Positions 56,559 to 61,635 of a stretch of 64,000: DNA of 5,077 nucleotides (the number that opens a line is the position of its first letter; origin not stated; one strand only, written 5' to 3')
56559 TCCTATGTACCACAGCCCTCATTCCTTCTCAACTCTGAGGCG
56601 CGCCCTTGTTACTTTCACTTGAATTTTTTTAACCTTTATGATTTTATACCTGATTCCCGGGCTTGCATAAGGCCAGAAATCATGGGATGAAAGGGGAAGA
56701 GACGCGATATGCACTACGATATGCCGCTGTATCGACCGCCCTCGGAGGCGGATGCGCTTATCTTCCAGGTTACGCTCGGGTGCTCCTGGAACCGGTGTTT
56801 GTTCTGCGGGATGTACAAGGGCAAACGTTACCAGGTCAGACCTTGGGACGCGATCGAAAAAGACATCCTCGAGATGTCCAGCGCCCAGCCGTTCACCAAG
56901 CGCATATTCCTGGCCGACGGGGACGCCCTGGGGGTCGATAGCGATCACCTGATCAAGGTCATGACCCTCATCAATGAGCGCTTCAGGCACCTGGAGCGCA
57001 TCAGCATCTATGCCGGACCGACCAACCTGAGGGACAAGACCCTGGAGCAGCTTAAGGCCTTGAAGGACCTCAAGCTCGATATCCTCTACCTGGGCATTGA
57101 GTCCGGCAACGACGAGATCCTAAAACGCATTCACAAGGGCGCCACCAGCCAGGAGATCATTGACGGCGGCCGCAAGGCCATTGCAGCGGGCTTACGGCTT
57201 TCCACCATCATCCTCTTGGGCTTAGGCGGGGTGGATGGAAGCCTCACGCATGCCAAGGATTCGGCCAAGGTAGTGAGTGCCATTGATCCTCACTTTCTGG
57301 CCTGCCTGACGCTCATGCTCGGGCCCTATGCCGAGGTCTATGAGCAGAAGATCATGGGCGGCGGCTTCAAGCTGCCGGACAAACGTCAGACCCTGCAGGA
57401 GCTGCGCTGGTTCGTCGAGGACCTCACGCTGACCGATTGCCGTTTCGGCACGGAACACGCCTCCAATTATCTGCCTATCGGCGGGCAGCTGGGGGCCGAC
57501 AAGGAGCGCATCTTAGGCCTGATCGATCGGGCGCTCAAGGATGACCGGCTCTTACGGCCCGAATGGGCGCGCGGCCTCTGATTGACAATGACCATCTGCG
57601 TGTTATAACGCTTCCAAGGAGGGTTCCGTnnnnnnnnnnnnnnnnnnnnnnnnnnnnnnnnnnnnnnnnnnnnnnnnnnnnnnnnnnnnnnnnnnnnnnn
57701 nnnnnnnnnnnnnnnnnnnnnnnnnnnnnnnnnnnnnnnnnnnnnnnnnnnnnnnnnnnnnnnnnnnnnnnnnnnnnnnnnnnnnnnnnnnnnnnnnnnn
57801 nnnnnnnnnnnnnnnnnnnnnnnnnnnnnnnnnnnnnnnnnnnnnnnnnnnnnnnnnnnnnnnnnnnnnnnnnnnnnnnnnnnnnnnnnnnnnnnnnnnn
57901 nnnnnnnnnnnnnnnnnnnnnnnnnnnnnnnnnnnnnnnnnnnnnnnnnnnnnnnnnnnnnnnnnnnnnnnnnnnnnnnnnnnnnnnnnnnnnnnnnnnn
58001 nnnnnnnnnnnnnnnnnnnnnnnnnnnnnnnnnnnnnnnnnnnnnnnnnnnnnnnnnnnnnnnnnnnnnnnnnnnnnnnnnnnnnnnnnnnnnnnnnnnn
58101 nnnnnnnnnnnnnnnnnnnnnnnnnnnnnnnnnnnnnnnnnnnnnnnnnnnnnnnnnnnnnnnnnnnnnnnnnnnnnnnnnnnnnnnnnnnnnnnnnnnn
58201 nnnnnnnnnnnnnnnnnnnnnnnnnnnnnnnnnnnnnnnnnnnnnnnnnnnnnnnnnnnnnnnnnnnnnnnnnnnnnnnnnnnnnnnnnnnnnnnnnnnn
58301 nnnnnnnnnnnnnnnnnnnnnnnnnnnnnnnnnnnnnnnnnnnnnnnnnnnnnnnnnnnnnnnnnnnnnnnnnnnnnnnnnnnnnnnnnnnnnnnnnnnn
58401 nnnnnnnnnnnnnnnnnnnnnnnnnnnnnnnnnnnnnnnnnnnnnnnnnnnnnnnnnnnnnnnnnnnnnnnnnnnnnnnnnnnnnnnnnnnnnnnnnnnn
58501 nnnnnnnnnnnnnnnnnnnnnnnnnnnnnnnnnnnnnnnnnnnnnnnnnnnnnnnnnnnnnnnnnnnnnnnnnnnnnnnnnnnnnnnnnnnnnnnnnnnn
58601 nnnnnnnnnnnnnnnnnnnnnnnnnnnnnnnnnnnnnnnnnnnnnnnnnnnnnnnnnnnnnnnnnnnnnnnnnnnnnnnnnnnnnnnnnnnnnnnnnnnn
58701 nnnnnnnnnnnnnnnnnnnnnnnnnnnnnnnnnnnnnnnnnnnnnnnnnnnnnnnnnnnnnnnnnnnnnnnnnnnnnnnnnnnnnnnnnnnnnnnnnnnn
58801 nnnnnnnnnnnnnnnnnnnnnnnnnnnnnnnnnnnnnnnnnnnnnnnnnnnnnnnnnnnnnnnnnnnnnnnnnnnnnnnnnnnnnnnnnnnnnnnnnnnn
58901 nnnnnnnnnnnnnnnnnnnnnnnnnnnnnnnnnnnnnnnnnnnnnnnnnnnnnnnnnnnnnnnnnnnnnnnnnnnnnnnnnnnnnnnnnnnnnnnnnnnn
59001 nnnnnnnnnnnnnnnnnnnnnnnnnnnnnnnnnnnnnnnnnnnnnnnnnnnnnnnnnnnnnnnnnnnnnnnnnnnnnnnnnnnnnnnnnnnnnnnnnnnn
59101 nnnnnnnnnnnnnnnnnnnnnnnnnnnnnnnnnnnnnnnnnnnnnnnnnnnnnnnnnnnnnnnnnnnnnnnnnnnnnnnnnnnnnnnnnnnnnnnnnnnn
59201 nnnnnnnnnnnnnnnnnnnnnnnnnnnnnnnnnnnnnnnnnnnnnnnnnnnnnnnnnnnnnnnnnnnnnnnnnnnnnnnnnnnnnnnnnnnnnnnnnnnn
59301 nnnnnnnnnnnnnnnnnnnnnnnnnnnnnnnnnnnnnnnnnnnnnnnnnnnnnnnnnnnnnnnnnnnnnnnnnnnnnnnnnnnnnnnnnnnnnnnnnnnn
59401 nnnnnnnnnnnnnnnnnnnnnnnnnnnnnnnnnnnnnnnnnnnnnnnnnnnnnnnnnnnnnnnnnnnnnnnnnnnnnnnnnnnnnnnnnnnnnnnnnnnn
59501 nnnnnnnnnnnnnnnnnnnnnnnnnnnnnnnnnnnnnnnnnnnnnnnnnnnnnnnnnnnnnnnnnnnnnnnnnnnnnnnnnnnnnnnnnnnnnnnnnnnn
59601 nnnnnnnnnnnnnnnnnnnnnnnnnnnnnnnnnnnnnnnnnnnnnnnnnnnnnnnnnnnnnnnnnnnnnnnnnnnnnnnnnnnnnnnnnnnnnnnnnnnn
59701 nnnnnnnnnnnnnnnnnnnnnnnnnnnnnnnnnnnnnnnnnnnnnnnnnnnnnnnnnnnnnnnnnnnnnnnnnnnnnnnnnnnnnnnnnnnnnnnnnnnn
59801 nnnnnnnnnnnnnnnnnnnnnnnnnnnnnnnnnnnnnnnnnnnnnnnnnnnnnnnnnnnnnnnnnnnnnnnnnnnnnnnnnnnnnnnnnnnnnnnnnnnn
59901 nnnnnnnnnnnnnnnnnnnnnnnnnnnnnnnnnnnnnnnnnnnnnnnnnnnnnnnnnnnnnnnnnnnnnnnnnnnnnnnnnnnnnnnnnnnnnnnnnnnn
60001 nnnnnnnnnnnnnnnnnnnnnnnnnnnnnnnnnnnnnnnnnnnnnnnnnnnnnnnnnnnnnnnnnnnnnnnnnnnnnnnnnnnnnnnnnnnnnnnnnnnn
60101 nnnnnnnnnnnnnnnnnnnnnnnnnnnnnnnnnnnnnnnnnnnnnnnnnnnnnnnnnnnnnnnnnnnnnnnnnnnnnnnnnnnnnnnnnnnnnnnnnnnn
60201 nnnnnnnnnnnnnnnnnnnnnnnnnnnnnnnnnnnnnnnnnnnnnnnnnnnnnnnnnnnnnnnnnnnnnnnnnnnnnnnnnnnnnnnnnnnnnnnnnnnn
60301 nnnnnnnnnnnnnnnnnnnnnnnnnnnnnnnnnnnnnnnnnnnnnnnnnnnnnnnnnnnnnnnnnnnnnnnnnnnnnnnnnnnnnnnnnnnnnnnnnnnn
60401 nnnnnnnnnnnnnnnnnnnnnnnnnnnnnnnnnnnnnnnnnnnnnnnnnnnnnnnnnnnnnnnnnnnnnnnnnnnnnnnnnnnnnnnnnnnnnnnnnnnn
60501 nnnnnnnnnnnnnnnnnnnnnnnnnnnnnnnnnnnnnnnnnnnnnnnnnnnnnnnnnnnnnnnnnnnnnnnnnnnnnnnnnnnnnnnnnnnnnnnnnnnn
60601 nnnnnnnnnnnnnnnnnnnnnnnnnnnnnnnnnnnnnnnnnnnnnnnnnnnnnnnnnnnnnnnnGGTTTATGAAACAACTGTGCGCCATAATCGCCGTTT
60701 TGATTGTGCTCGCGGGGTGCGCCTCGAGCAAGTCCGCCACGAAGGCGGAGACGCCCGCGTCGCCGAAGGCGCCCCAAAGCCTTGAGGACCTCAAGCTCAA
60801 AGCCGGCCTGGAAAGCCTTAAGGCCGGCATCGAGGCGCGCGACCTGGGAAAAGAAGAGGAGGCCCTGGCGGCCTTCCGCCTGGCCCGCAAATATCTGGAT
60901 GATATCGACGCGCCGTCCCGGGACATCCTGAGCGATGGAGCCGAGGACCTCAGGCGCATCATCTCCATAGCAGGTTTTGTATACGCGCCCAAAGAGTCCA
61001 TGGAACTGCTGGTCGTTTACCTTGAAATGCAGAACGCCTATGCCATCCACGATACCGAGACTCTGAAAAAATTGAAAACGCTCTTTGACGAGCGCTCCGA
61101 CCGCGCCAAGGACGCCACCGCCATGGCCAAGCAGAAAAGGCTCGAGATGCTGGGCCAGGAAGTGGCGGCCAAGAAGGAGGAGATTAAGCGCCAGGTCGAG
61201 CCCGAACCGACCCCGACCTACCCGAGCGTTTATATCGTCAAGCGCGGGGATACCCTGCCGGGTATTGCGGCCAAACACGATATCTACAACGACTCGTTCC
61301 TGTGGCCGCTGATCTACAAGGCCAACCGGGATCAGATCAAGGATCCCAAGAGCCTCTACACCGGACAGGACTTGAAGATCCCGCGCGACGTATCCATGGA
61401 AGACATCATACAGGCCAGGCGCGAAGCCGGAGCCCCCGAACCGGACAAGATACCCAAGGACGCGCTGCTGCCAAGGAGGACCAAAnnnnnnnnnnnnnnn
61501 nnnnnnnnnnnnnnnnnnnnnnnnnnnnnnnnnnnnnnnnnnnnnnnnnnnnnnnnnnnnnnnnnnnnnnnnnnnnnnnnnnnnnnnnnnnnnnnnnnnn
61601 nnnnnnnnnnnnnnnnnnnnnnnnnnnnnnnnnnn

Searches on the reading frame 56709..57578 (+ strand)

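Call 21: search_protein_families(library=pfam, proteins=[window:56709-57578:+], max_evalue=0.01)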
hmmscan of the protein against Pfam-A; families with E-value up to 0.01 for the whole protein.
window:56709-57578:+ (290 aa): 1 family
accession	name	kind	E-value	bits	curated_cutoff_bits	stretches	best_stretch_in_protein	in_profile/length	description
PF04055.27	Radical_SAM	-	1.1e-21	78.2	29.5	1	21-173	3-153/166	Radical SAM superfamily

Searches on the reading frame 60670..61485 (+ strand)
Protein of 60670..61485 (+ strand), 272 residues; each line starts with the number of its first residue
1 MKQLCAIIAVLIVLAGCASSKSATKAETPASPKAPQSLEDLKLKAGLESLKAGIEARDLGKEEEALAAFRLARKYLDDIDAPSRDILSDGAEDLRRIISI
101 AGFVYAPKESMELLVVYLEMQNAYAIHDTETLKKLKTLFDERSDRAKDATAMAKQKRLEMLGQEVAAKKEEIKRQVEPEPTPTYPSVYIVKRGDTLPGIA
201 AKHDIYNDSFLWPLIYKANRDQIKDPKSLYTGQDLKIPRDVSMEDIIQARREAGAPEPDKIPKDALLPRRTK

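Call 21: search_protein_families(library=pfam, proteins=[window:60670-61485:+], max_evalue=0.01)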
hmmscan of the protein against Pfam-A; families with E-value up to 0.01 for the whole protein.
window:60670-61485:+ (272 aa): 1 family
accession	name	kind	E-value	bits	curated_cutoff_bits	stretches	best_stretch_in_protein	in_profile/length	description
PF01476.26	LysM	-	2.6e-08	34.1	20.9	1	188-238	1-43/43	LysM domain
